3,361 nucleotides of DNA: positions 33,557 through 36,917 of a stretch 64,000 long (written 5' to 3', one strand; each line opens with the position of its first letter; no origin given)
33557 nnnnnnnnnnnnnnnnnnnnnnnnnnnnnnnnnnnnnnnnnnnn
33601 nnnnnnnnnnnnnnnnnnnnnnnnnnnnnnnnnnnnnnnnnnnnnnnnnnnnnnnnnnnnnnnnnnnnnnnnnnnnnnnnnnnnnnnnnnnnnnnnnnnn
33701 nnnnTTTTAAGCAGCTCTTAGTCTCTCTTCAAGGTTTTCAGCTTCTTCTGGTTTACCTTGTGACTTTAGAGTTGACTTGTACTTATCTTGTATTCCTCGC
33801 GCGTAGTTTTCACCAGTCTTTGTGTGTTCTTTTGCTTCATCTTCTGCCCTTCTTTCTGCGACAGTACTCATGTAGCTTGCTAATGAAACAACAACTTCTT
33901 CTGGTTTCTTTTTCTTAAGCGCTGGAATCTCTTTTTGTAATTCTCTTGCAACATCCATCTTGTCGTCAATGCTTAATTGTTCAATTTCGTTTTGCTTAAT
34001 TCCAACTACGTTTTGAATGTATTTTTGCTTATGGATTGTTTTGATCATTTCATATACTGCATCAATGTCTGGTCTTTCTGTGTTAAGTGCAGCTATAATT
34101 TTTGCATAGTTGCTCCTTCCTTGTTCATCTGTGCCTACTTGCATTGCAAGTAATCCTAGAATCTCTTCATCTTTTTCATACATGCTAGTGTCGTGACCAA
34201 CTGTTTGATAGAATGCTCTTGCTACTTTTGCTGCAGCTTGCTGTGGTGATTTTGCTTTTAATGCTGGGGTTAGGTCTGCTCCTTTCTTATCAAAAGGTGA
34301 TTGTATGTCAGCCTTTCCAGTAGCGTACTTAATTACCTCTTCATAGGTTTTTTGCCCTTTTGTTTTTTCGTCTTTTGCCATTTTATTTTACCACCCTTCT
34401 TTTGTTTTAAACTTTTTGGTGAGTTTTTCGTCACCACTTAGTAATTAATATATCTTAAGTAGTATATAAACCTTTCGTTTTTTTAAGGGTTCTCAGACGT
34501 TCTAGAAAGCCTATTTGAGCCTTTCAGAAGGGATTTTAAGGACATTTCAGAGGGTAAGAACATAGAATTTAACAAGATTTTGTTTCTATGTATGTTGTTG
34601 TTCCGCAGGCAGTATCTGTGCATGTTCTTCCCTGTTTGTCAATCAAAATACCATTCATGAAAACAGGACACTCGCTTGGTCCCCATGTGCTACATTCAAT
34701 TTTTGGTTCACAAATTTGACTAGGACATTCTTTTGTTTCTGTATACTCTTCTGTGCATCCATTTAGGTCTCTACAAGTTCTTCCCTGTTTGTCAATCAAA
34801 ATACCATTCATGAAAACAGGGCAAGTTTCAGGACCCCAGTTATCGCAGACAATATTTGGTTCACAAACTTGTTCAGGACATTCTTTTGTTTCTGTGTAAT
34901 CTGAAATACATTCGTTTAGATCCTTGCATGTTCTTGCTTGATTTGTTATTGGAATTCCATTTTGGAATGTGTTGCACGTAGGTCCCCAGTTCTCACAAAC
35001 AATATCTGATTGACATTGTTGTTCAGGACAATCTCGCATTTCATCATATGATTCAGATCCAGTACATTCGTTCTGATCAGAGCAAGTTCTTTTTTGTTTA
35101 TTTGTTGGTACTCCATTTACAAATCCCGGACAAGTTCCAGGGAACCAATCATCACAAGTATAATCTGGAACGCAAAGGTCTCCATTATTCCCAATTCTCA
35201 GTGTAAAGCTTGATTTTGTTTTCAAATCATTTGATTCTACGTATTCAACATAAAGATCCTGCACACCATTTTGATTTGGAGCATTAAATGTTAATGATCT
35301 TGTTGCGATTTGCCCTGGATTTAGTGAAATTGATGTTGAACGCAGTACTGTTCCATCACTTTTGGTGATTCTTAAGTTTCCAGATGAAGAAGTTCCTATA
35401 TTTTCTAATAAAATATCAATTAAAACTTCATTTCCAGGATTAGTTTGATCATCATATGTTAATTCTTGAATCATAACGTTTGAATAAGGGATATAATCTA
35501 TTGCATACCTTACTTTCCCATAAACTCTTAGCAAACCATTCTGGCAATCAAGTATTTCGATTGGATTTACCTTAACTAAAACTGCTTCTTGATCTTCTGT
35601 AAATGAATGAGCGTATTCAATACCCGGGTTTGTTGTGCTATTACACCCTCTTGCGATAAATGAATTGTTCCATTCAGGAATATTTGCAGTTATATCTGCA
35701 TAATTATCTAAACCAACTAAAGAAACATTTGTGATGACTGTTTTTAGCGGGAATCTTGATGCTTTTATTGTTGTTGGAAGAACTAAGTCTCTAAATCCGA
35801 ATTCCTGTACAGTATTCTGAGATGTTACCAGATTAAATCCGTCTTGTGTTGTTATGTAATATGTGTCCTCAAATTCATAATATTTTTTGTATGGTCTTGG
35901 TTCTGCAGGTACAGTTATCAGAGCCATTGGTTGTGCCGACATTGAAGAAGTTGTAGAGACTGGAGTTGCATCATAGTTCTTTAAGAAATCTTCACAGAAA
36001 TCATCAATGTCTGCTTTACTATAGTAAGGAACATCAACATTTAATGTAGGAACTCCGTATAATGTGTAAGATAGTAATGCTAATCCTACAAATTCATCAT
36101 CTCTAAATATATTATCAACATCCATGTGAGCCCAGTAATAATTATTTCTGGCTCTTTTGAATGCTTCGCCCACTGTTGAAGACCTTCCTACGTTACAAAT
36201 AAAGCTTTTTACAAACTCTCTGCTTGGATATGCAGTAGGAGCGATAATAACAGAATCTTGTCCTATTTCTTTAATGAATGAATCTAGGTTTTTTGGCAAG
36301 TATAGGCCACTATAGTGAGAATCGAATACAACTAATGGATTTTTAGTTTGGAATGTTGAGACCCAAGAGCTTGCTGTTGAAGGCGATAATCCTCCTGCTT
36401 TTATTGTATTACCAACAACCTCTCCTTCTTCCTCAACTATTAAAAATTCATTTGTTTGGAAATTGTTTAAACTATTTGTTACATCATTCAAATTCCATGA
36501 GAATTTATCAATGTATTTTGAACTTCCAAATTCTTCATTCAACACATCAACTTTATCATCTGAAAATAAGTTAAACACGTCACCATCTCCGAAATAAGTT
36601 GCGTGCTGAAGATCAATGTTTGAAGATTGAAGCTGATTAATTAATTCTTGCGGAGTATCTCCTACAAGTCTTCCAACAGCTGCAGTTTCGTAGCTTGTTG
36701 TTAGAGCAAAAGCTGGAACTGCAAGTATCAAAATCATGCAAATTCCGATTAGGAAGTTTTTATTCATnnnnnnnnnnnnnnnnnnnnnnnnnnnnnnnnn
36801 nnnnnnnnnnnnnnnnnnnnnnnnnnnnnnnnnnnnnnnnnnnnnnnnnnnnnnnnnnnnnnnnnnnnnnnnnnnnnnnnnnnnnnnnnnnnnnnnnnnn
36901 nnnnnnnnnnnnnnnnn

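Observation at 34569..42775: Convergent four-gene operon of secreted Cys-rich giants placed directly downstream of a TrmB regulator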

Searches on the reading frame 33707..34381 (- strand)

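Call 5: search_protein_families(library=pfam, proteins=[window:33707-34381:-], max_evalue=0.1)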
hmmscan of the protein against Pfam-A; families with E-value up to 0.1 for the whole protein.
window:33707-34381:- (224 aa): 1 family
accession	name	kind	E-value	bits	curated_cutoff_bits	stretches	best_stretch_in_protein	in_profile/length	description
PF23771.1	DUF7168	-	0.079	13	25.5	0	165-213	59-116/140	Domain of unknown function (DUF7168)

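Call 6: search_protein_families(library=ncbifam, proteins=[window:33707-34381:-], max_evalue=0.1)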
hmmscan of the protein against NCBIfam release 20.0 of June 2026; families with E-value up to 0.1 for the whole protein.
window:33707-34381:- (224 aa): 1 family
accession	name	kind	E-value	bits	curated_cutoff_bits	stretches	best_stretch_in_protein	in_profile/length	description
TIGR03224.1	benzo_boxA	equivalog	0.061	12.2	459.2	1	81-145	186-253/411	benzoyl-CoA 2,3-epoxidase subunit BoxA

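Call 97: search_protein_families(library=padloc, proteins=[window:33707-34381:-], max_evalue=0.01)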
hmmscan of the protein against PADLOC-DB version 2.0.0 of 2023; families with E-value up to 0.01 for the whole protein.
window:33707-34381:- (224 aa): 0 families

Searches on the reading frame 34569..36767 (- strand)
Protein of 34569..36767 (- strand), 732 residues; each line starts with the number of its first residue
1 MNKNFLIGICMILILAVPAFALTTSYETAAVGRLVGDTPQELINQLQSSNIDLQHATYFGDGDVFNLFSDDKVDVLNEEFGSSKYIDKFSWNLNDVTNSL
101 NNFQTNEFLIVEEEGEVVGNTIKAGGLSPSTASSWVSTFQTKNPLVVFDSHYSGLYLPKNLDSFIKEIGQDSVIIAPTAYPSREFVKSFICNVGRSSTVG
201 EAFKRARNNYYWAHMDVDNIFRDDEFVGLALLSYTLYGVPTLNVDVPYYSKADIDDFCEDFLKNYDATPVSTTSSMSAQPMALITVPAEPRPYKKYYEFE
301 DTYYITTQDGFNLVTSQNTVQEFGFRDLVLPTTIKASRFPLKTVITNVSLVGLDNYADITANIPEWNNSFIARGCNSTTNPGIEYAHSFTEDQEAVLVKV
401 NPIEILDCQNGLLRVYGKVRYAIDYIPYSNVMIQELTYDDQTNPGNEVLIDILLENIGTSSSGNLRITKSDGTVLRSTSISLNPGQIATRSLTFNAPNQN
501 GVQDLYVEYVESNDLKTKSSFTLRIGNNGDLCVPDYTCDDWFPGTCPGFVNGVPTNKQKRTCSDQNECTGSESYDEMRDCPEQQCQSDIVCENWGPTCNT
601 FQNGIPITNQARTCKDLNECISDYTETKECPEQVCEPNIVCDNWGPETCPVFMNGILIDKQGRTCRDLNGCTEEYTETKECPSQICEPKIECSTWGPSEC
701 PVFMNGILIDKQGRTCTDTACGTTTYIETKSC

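Call 5: search_protein_families(library=pfam, proteins=[window:34569-36767:-], max_evalue=0.1)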
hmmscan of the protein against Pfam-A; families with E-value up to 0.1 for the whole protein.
window:34569-36767:- (732 aa): 1 family
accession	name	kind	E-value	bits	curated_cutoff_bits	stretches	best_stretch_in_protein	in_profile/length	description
PF07705.17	CARDB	-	0.002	18.7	22.7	1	433-514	6-88/101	CARDB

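Call 6: search_protein_families(library=ncbifam, proteins=[window:34569-36767:-], max_evalue=0.1)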
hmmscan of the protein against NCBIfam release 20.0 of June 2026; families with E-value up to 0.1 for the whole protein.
window:34569-36767:- (732 aa): 0 families

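Call 8: search_solved_structures(query=window:34569-36767:-, max_evalue=1)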
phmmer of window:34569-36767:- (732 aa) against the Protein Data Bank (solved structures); distinct sequences matched with E-value up to 1: 0.

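Call 17: find_homologous_proteins(query=window:34569-36767:-)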
Query window:34569-36767:- (732 aa): 7 proteins with E <= 0.001 among 8000 candidates.
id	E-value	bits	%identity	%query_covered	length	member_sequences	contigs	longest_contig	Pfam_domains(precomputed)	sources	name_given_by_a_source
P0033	0.0e+0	1711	100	100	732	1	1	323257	-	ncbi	ncbi:hypothetical protein ACFLZ7_01235 [Nanoarchaeota archaeon]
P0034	2.8e-106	375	42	61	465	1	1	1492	-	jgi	-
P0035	3.5e-85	305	33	71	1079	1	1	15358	PF17963.8,PF11617.14,PF17803.8,PF05345.19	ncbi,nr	ncbi:hypothetical protein HYV85_02960, partial [Candidatus Woesearchaeota archaeon]|nr:hypothetical 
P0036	6.8e-82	294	31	77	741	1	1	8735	PF11617.14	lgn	-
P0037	1.1e-63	234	29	71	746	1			-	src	-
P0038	6.0e-63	232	32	72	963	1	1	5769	-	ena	-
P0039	8.8e-58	214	30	69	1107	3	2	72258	-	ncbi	ncbi:MAG: hypothetical protein QXR48_02320 [Candidatus Woesearchaeota archaeon]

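Call 18: find_encoding_contigs(protein=P0039, flank=10000, max_places=2)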
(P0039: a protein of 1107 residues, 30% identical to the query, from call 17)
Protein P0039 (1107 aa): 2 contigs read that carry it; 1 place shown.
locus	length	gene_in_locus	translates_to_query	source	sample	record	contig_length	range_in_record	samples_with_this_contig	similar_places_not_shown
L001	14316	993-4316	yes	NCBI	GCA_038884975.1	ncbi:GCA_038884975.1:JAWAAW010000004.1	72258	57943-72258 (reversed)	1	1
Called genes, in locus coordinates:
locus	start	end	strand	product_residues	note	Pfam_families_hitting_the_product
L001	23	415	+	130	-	-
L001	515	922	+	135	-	-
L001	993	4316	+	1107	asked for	-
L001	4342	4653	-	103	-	PF01918:Alba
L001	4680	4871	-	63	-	PF00833:Ribosomal_S17e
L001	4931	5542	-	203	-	PF00491:Arginase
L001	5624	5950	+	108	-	-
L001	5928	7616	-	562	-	PF03485:Arg_tRNA_synt_N, PF00750:tRNA-synt_1d, PF05746:DALR_1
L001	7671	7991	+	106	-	-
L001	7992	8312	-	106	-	-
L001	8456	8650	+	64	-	-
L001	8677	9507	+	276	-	PF07091:FmrO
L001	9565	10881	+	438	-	PF02878:PGM_PMM_I, PF02879:PGM_PMM_II, PF02880:PGM_PMM_III, PF00408:PGM_PMM_IV (weak)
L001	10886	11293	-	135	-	-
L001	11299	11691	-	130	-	-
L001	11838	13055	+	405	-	PF00009:GTP_EFTU, PF09173:eIF2_C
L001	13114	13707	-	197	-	-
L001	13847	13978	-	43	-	-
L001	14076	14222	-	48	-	PF18930:DUF5679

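Call 19: find_encoding_contigs(protein=P0035, flank=10000, max_places=2)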
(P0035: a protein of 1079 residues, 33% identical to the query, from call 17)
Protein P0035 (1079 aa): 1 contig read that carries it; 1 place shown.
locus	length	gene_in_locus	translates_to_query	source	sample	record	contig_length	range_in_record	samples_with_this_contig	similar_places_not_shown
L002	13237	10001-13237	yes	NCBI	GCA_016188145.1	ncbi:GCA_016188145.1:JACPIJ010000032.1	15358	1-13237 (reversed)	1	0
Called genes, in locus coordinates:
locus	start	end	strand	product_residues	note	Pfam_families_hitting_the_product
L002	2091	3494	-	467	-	-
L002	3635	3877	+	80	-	PF04014:MazE_antitoxin (faint)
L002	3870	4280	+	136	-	PF13470:PIN_3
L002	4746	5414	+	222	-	-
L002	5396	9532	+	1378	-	PF07705:CARDB, PF22596:Scabin-like (weak)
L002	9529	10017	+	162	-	-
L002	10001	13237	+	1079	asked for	PF17803:Cadherin_4 (faint), PF11617:Cu-binding_MopE, PF05345:He_PIG (weak), PF17963:Big_9 (weak)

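Call 20: find_encoding_contigs(protein=P0036, flank=10000, max_places=2)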
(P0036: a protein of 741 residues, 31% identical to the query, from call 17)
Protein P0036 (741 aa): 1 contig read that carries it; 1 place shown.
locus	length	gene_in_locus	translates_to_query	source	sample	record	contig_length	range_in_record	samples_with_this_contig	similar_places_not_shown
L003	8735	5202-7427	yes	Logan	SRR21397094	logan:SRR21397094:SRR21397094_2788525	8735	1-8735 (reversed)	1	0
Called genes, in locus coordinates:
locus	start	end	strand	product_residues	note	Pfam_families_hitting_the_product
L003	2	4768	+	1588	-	?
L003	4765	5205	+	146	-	-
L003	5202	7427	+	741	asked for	PF11617:Cu-binding_MopE (weak)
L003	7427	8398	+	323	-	-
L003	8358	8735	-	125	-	?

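Call 21: search_protein_families(library=pfam, proteins=[L002:5396-9532:+, L002:9529-10017:+, L002:4746-5414:+, L003:2-4768:+, L003:4765-5205:+, L003:7427-8398:+, L001:23-415:+, L001:515-922:+], max_evalue=0.1)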
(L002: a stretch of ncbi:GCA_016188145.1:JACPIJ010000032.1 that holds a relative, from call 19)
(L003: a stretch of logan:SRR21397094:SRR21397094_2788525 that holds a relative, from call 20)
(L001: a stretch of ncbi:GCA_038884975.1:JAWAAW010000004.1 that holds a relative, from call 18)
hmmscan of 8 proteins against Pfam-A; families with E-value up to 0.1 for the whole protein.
L002:5396-9532:+ (1378 aa): 4 families
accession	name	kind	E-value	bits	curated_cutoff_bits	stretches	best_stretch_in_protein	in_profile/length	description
PF07705.17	CARDB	-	1.5e-36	125.1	22.7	3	375-476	2-100/101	CARDB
PF22596.2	Scabin-like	-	1.4e-07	31.9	27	1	1240-1372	1-130/130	Scabin-like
PF02917.20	Pertussis_S1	-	0.00023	21.5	21.3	1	1240-1303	6-71/239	Pertussis toxin, subunit 1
PF08452.15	DNAP_B_exo_N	-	0.091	12.6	21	0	789-800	8-19/22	DNA polymerase family B exonuclease domain, N-terminal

L002:9529-10017:+ (162 aa): 3 families
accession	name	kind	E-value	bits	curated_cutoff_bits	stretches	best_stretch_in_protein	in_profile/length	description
PF08876.17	DUF1836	-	0.018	15.5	27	1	14-42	30-58/105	Domain of unknown function (DUF1836)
PF13618.11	Gluconate_2-dh3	-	0.024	15.4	23.4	0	74-158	24-91/135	Gluconate 2-dehydrogenase subunit 3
PF05054.17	AcMNPV_Ac109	-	0.05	13.1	25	1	30-102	312-386/418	Autographa californica nuclear polyhedrosis virus (AcMNPV) protein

L002:4746-5414:+ (222 aa): 0 families

L003:2-4768:+ (1588 aa): 2 families
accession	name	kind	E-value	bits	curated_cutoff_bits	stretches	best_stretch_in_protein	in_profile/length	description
PF04151.21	PPC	-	0.0008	20.7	25.9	1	66-131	1-69/70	Bacterial pre-peptidase C-terminal domain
PF16654.10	DAPDH_C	-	0.066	13.5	30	0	1019-1100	60-141/154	Diaminopimelic acid dehydrogenase C-terminal domain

L003:4765-5205:+ (146 aa): 0 families

L003:7427-8398:+ (323 aa): 0 families

L001:23-415:+ (130 aa): 0 families

L001:515-922:+ (135 aa): 0 families
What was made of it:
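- On CARDB domain (PF07705) in g4: The L002 giant has clear CARDB domains (E 1.5e-36, call 21).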

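Call 97: search_protein_families(library=padloc, proteins=[window:34569-36767:-], max_evalue=0.01)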
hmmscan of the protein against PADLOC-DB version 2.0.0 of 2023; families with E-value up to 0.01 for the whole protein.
window:34569-36767:- (732 aa): 0 families

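Call 105: search_protein_families(library=ncbifam, proteins=[L002:8780-9529:+, L003:4016-4765:+], max_evalue=0.05)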
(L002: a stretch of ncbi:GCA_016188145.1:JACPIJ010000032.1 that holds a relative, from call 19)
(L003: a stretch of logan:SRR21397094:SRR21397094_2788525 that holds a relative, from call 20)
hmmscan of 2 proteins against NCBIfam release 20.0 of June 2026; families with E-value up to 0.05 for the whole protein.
L002:8780-9529:+ (250 aa): 0 families

L003:4016-4765:+ (250 aa): 0 families

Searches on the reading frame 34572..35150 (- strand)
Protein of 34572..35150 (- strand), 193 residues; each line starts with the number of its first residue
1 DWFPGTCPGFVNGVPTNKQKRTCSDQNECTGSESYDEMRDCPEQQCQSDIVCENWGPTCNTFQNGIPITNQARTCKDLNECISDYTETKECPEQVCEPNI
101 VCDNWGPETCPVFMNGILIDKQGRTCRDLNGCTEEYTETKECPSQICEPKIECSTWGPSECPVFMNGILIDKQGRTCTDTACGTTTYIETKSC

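Call 15: search_protein_families(library=pfam, proteins=[window:34572-35150:-], max_evalue=10)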
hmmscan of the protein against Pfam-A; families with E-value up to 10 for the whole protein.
window:34572-35150:- (193 aa): 2 families
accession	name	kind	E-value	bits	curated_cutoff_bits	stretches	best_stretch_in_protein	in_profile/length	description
PF18251.7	Defensin_5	-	1.2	9.7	25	1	153-182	9-38/39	Fungal defensin Copsin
PF12662.13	cEGF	-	2.4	8.5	26.6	0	73-80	17-24/24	Complement Clr-like EGF-like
